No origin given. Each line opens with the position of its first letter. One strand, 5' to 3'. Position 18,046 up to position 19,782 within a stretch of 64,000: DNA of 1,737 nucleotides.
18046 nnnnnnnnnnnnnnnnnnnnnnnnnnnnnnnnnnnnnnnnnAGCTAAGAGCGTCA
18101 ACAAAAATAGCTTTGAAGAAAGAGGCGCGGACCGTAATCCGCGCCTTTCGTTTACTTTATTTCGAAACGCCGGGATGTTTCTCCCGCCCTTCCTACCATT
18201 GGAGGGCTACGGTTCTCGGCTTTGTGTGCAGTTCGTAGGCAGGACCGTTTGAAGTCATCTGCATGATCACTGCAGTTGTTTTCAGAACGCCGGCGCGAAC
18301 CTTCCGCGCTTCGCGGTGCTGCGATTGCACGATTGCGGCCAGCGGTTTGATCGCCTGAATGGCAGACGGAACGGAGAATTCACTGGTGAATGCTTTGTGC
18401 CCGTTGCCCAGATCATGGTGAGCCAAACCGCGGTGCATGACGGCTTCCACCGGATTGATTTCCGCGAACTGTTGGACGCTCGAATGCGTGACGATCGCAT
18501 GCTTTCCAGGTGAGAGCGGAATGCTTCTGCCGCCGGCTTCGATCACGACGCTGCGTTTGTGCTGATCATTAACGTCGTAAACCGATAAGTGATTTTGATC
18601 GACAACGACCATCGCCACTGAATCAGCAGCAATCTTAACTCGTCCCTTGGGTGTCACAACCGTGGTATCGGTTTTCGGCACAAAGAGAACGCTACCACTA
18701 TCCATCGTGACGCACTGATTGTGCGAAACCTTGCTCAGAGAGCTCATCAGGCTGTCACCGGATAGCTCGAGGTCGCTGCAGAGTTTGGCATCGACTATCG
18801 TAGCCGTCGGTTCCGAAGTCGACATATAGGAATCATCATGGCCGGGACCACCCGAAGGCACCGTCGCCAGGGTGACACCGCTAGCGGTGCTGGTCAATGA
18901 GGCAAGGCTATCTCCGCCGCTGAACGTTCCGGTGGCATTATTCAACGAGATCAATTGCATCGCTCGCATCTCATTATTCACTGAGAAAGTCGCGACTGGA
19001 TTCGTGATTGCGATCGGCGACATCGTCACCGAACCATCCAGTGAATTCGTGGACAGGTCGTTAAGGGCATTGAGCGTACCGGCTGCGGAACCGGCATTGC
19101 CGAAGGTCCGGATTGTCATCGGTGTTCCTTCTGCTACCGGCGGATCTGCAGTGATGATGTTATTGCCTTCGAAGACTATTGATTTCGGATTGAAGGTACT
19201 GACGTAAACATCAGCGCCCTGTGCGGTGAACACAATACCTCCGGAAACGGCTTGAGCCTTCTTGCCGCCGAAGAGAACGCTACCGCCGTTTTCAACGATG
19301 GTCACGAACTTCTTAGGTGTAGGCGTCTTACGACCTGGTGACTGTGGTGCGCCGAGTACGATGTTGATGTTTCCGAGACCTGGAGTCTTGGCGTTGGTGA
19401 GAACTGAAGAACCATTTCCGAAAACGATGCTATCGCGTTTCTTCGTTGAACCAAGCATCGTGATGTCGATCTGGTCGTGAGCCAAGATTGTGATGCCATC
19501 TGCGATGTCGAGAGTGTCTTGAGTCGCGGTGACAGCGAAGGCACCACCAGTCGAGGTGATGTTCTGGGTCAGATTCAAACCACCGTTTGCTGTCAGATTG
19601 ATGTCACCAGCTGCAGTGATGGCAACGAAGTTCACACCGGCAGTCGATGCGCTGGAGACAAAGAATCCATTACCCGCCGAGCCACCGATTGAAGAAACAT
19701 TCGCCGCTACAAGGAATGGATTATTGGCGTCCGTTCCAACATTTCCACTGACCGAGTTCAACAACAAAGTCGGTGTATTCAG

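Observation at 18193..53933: Three tandem giant paralogous secreted repeat proteins whose architecture fits no canonical giant-adhesin class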

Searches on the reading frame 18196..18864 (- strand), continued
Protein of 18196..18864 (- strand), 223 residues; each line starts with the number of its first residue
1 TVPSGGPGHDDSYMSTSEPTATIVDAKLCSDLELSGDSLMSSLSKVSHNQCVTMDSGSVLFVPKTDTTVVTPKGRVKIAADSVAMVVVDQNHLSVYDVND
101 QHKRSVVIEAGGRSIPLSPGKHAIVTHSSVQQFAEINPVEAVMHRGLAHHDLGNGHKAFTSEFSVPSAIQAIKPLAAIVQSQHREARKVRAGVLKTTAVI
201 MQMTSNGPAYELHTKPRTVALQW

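Call 86: search_dna_similar(query=window:18196-18864:-, collection=plasmids, mode=protein, max_evalue=10, max_rows=10)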
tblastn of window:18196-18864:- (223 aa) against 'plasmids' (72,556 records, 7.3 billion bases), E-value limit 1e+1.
Records with a match: 4; places in all: 5; records where one place covers at least 80% of the query: 0.
Best place of each record, by identity: <60% 4.
By first word of the organism name: Halocatena 2; Acidiphilium 1; Helicobacter 1.
By predicted mobility (MOB-suite, as given by PLSDB): non-mobilizable 3; conjugative 1.
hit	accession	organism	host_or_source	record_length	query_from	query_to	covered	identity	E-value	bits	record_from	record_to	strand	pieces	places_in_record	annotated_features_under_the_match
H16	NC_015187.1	Acidiphilium multivorum AIU301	-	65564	103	188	39%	31.4%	5e+0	35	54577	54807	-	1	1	virB11: P-type DNA transfer ATPase VirB11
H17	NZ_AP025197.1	Helicobacter cinaedi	Cricetinae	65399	87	135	22%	35.8%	2e+0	37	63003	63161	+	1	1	hypothetical protein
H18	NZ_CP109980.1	Halocatena marina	cell cuture,Qidong intertidal zone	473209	1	40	18%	42.5%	3e+0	37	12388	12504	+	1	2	hypothetical protein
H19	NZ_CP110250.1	Halocatena marina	cell cuture,Rudong intertidal zone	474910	1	40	18%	42.5%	3e+0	37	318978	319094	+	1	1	hypothetical protein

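Call 90: find_encoding_contigs(protein=P0120, flank=10000, max_places=2)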
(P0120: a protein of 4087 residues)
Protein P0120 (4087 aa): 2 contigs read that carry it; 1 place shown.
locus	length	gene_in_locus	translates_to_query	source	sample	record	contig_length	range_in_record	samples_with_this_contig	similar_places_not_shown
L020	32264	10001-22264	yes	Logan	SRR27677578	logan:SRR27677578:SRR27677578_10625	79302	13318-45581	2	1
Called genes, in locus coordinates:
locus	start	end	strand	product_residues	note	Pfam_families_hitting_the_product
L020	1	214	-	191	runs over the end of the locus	-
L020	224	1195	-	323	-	PF01795:Methyltransf_5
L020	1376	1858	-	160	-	-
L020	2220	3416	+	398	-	PF01678:DAP_epimerase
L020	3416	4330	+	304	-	PF08478:POTRA_1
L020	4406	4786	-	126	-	PF12643:MazG-like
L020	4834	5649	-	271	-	PF01503:PRA-PH (faint), PF03819:MazG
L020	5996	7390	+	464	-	PF03721:UDPG_MGDP_dh_N, PF00984:UDPG_MGDP_dh, PF03720:UDPG_MGDP_dh_C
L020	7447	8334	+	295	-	PF01370:Epimerase, PF16363:GDP_Man_Dehyd, PF04321:RmlD_sub_bind (weak)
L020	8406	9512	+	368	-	PF02861:Clp_N (faint)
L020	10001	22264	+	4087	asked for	-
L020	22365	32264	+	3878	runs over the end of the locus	-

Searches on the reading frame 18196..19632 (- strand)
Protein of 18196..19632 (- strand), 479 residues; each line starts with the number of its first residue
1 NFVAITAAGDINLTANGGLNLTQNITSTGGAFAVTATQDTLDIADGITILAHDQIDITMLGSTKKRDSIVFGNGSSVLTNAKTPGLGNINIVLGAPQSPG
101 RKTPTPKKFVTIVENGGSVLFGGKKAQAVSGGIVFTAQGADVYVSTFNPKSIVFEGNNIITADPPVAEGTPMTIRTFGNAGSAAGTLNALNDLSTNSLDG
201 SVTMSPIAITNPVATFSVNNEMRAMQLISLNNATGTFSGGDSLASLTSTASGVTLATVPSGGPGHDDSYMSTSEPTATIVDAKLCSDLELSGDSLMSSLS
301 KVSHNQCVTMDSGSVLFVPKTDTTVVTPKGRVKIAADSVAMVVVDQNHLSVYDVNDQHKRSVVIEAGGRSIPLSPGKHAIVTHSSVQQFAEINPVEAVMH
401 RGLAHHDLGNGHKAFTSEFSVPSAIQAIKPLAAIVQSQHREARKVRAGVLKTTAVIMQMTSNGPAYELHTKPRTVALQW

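Call 9: search_protein_families(library=pfam, proteins=[window:18196-19632:-], max_evalue=10)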
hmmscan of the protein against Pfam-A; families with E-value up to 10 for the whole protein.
seq(479 aa): 0 families

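Call 13: search_solved_structures(query=window:18196-19632:-, max_evalue=10, show_alignments=2)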
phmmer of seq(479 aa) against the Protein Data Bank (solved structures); distinct sequences matched with E-value up to 10: 0.

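Call 57: predict_structure(alignment_id=A6)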
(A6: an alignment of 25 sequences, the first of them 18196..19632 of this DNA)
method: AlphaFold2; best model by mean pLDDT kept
length: 479 residues; sequences in the alignment: 25
mean_pLDDT: 77.1   pTM: 0.49
mean pLDDT of the five models: 77.1, 76.1, 74.7, 74.5, 71.2
residues with pLDDT >= 90: 238; 70-90: 111; 50-70: 33; < 50: 97
segments of 3 or more residues with pLDDT < 50: 180-273, 477-479
pLDDT, mean of each block of 10 residues (from residue 1): 88 93 95 94 97 95 79 96 90 78 67 91 72 89 88 92 81 75 32 31 31 33 30 30 32 33 42 63 89 83 87 95 95 95 96 81 93 95 89 92 93 95 94 94 93 85 83 58
secondary structure, 60 per line:
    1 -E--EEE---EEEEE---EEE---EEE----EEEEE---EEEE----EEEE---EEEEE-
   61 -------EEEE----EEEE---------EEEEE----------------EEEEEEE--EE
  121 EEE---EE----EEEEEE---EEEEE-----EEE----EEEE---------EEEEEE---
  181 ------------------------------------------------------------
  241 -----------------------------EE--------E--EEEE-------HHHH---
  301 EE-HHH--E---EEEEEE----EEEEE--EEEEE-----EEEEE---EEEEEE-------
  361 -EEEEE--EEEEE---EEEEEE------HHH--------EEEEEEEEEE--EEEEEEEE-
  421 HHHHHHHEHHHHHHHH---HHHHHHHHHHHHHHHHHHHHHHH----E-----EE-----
elements in order: E5-7 E11-15 E19-21 E25-27 E32-36 E40-43 E48-51 E55-59 E68-71 E76-79 E89-93 E110-116 E119-123 E133-138 E142-146 E152-154 E159-162 E172-177 E283-286 H294-297 E313-318 E323-327 E330-334 E340-344 E348-353 E362-366 E369-373 E377-382 E400-409 E412-419 H421-427 H429-436 H440-462

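Call 61: fold_search(model_id=the predicted structure, library=pdb)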
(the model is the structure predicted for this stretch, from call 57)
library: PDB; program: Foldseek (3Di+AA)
matches with E <= 10: 334; with E <= 0.001: 0
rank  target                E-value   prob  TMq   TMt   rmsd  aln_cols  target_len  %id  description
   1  4m0n                  2.8e-02  1.00  0.13  0.28   3.9        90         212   16  Crystal structure of a putative anti-sigma factor (BDI_1681) from Parabacteroides distasonis ATCC 8503 at 1.65 A resolut (released 2013-10-16)
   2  6ovk_R                7.9e-02  0.99  0.10  0.22   7.2        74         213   18  Crystal Structure of the Pseudomonas capeferrum Anti-sigma Regulator PupR C-terminal Cell-surface Signaling Domain in  (released 2020-03-04)
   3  4m0h_B                9.1e-02  1.00  0.13  0.28   3.9        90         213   16  Crystal structure of a putative anti-sigma factor (BDI_1681) from Parabacteroides distasonis ATCC 8503 at 2.50 A resol (released 2013-10-16)
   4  4m0h_A                1.1e-01  1.00  0.12  0.25   6.9        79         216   19  Crystal structure of a putative anti-sigma factor (BDI_1681) from Parabacteroides distasonis ATCC 8503 at 2.50 A resol (released 2013-10-16)
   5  9h6g_A                2.5e-01  0.28  0.09  0.06  11.7       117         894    9  Inactive Bacteroides ovatus GH98 endoxylanase E361A in complex with arabino-xylooligosaccharide (released 2025-11-05)
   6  9h6g_B                3.4e-01  0.23  0.09  0.06  11.7       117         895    9  Inactive Bacteroides ovatus GH98 endoxylanase E361A in complex with arabino-xylooligosaccharide (released 2025-11-05)
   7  9h6f_A                5.3e-01  0.15  0.09  0.06  10.3       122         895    9  Bacteroides ovatus GH98 endoxylanase in complex with arabino-xylooligosaccharide (released 2025-11-05)
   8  6csw_D                6.4e-01  0.20  0.09  0.13   9.7       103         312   10  Crystal Structure of the Human vaccinia-related kinase bound to a N-methyl-N-propyl-dihydropteridine inhibitor (released 2018-04-04)
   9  9h6h_B                6.4e-01  0.20  0.11  0.06  10.0       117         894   10  Bacteroides ovatus GH98 endoxylanase with Seleno-methionine substituents (released 2025-11-05)
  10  5tvo_A                6.4e-01  0.09  0.09  0.13  10.4       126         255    5  Crystal structure of Trypanosoma brucei AdoMetDC-delta26 monomer (released 2016-12-28)
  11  1mhm_A                7.5e-01  0.16  0.11  0.17   8.4       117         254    9  Crystal structure of S-adenosylmethionine decarboxylase from potato (released 2002-12-11)
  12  3w0s                  7.8e-01  0.15  0.09  0.13  11.5       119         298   10  Crystal structure of aminoglycoside phosphotransferase APH(4)-Ia, ternary complex with AMP-PNP and hygromycin B (released 2013-08-07)
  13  9h6h_A                1.1e+00  0.16  0.12  0.07   9.5       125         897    7  Bacteroides ovatus GH98 endoxylanase with Seleno-methionine substituents (released 2025-11-05)
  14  5ikw                  1.1e+00  0.08  0.08  0.11  12.0       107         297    7  Crystal Structure of BMP-2-inducible kinase in complex with an Indazole inhibitor (released 2016-06-29)
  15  8dzg_A                1.2e+00  0.06  0.06  0.07  12.8       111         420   14  Cryo-EM structure of bundle-forming pilus extension ATPase from E.coli in the presence of ADP (released 2022-10-26)
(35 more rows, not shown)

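Call 80: search_protein_families(library=ncbifam, proteins=[window:18196-19632:-], max_evalue=1)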
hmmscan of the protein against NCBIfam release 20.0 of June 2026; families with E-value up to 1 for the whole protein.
window:18196-19632:- (479 aa): 1 family
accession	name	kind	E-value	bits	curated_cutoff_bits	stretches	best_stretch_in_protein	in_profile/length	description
NF038044.1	act_def_assoc_B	subfamily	0.12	12.9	45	0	250-287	4-45/63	actinodefensin-associated protein B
